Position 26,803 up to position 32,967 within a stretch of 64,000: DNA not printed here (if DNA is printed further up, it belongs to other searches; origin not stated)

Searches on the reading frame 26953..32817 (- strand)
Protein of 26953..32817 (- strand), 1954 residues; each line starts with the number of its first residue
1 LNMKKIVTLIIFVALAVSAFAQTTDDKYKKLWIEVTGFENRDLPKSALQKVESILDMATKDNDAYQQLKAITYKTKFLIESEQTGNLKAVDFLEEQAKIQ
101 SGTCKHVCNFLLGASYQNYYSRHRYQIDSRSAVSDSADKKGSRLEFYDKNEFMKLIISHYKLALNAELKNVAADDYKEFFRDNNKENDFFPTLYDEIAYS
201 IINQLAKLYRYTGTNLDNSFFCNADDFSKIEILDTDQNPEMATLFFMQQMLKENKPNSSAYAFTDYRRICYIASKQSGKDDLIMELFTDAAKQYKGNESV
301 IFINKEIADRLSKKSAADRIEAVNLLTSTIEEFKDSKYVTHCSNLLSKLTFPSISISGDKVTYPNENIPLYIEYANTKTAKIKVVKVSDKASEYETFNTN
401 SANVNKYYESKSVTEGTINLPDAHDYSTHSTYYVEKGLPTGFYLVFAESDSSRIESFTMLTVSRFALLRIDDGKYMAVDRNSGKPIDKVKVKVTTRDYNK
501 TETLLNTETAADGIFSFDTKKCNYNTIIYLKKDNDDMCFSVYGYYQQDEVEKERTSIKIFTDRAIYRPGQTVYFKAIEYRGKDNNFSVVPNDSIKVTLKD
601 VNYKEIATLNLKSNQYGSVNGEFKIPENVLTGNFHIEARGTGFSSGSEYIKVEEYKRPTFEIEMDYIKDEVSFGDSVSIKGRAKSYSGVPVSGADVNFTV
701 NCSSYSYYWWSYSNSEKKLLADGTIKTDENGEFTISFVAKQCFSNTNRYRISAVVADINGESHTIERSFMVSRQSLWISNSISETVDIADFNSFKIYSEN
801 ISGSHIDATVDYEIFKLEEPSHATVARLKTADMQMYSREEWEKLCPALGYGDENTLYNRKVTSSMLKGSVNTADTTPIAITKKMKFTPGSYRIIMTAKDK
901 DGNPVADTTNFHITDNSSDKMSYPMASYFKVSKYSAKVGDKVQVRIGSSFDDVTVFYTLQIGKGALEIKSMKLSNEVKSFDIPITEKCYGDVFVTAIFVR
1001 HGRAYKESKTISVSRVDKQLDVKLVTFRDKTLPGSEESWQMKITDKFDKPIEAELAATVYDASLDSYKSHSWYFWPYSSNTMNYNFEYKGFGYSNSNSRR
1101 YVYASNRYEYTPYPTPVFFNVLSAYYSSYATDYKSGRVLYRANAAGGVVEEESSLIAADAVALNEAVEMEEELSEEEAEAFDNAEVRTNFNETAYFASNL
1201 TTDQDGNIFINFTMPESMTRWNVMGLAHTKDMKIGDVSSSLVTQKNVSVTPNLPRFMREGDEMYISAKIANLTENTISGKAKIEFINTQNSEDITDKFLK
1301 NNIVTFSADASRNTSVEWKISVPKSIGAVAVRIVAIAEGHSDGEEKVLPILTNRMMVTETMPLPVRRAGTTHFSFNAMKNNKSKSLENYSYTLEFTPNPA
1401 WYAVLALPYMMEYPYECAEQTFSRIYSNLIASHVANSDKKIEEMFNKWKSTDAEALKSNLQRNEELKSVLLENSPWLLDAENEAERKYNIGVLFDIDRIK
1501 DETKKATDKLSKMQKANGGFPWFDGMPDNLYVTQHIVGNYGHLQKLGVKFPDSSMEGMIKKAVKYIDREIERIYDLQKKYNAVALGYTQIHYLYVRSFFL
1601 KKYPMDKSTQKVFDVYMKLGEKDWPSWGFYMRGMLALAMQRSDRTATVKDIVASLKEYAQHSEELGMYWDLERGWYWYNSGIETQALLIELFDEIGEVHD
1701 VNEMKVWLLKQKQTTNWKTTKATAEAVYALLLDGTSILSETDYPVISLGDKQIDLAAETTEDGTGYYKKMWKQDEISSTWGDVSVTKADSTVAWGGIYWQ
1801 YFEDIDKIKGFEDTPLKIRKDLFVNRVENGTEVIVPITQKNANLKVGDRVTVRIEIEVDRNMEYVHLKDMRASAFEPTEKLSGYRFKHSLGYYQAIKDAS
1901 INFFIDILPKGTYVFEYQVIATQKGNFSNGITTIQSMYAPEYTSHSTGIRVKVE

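Call 10: search_protein_families(library=pfam, proteins=[window:26953-32817:-], max_evalue=0.001)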
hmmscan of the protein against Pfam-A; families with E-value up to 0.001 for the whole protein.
window:26953-32817:- (1954 aa): 6 families
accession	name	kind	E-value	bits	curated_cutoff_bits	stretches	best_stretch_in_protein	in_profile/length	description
PF17973.7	bMG10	-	1.5e-31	109.8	26.2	1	1819-1941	5-131/131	Bacterial Alpha-2-macroglobulin MG10 domain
PF00207.28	A2M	-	4.4e-20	71.7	21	1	1193-1280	1-89/92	Alpha-2-macroglobulin family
PF01835.25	MG2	-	1.6e-18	67.3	32.8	1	559-652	4-96/96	MG2 domain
PF07703.20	A2M_BRD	-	4.1e-10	40.6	22.7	1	930-1063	4-136/140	Alpha-2-macroglobulin bait region domain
PF13620.12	CarboxypepD_reg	-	2.6e-07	31.3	32.3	0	480-524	8-50/82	Carboxypeptidase regulatory-like domain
PF20598.4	DUF6795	-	0.00011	22.9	27.4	0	482-523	8-49/103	Domain of unknown function (DUF6795)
